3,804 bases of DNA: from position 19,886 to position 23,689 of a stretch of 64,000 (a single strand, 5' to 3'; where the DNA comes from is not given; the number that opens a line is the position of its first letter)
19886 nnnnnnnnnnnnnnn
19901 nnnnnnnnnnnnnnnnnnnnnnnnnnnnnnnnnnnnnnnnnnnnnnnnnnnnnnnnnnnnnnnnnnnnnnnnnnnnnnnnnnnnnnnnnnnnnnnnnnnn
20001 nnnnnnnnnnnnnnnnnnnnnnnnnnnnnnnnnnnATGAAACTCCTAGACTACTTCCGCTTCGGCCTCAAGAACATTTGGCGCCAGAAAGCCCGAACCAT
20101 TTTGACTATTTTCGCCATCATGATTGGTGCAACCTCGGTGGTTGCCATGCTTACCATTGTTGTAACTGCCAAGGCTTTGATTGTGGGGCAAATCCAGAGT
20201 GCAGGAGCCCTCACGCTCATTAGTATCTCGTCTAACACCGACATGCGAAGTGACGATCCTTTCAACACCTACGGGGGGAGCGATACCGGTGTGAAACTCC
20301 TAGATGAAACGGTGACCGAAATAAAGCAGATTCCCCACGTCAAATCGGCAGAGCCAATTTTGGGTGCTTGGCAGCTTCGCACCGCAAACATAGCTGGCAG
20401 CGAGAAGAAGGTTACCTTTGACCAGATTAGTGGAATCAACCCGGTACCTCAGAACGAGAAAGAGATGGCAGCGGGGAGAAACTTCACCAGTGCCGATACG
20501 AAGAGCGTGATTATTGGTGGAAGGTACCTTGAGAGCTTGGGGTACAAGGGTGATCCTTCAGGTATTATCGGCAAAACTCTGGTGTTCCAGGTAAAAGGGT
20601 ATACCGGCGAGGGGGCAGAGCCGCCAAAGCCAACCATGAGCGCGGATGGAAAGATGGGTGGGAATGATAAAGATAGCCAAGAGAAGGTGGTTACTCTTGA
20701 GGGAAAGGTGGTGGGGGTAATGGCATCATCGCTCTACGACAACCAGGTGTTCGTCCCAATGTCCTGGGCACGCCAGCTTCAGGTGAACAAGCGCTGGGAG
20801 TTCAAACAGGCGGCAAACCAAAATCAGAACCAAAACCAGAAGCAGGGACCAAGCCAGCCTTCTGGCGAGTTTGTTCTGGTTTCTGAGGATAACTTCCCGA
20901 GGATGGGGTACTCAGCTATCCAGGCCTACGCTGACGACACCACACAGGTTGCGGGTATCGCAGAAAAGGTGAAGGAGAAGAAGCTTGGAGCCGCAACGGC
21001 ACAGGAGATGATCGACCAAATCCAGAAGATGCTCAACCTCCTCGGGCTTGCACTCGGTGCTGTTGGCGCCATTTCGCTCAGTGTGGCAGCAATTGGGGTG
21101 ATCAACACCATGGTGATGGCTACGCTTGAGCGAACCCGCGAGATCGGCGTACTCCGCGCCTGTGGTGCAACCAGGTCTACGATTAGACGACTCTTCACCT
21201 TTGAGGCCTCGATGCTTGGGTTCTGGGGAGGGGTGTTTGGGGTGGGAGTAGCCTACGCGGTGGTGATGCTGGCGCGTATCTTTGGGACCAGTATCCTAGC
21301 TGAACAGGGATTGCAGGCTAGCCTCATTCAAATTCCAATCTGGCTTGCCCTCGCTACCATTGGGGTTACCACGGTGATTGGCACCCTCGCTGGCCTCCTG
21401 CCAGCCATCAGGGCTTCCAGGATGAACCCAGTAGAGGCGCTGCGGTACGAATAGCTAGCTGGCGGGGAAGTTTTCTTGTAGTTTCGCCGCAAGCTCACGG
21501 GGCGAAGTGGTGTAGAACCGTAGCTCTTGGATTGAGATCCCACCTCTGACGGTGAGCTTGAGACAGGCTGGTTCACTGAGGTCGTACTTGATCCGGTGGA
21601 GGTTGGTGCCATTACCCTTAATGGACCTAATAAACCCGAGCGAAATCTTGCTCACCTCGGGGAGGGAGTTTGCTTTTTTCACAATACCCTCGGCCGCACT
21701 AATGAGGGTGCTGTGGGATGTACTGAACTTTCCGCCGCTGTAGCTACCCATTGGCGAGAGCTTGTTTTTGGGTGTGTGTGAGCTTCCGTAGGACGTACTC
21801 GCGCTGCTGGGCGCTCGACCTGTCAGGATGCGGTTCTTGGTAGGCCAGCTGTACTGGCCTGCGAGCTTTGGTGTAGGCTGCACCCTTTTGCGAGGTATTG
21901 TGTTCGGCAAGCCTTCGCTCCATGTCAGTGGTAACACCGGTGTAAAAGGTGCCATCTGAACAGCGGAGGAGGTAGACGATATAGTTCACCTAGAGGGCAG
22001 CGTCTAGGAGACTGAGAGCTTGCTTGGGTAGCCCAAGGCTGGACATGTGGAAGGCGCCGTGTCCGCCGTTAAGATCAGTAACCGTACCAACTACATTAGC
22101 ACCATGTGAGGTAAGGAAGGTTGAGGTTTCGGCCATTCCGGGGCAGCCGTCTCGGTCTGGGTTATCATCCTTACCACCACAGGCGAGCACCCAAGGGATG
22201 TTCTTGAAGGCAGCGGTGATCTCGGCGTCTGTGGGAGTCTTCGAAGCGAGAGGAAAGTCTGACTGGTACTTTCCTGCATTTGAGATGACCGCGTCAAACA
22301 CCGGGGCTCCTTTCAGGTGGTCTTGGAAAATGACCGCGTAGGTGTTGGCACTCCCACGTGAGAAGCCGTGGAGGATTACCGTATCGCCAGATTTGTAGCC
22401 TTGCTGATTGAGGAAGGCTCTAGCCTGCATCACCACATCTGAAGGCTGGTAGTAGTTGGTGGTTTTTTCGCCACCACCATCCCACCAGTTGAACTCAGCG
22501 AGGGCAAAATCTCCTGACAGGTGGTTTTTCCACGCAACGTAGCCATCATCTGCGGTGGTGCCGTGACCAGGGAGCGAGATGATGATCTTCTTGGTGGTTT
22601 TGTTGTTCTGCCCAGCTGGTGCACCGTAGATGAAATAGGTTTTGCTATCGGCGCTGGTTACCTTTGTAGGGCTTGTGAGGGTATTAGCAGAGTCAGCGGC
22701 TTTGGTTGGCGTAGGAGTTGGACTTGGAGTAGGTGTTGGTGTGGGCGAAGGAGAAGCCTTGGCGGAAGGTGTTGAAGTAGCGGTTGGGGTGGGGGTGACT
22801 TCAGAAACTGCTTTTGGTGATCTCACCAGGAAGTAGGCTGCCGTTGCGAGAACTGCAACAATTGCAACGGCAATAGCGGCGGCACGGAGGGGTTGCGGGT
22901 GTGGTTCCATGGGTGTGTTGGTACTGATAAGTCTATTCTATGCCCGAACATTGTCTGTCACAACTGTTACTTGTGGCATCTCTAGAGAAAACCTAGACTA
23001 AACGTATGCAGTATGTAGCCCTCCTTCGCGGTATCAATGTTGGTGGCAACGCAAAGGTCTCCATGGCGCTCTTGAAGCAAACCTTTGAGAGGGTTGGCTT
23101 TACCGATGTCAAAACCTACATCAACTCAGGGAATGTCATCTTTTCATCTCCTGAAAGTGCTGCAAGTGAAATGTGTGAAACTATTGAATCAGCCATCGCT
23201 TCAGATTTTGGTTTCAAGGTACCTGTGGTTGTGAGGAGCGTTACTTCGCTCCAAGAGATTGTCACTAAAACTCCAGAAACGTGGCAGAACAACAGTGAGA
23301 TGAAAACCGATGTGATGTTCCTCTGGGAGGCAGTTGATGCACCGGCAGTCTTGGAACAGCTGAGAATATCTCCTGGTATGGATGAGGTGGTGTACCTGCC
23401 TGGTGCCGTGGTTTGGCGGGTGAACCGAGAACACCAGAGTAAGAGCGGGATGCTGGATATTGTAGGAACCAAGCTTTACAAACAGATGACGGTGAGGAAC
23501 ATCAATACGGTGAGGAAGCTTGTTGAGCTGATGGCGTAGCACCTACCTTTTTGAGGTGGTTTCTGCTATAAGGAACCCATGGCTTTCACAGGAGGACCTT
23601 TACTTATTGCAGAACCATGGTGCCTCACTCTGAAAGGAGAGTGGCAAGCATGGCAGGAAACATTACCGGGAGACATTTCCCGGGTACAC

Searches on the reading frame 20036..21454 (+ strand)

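Call 72: search_protein_families(library=pfam, proteins=[window:20036-21454:+], max_evalue=0.001)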
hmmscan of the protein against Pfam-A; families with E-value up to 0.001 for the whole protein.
window:20036-21454:+ (472 aa): 2 families
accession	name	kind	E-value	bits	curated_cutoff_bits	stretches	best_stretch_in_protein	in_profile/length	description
PF02687.27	FtsX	-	1.3e-17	64.4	25.5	1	343-465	3-120/120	FtsX-like permease C-terminal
PF12704.14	MacB_PCD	-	8.5e-16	59.3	27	1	21-253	1-183/207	MacB-like periplasmic core domain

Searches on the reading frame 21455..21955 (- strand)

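Call 72: search_protein_families(library=pfam, proteins=[window:21455-21955:-], max_evalue=0.001)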
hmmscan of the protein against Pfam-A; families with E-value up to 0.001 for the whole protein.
window:21455-21955:- (166 aa): 1 family
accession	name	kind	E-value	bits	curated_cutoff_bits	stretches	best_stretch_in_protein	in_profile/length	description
PF09876.14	DUF2103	-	6.5e-05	23.2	22.4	1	75-151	4-83/98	Predicted metal-binding protein (DUF2103)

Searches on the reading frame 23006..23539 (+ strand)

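Call 72: search_protein_families(library=pfam, proteins=[window:23006-23539:+], max_evalue=0.001)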
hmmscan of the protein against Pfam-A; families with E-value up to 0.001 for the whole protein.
window:23006-23539:+ (177 aa): 1 family
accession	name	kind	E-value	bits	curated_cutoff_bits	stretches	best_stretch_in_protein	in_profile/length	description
PF08002.16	DUF1697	-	4.8e-45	153.8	24.4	1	2-137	3-137/137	Protein of unknown function (DUF1697)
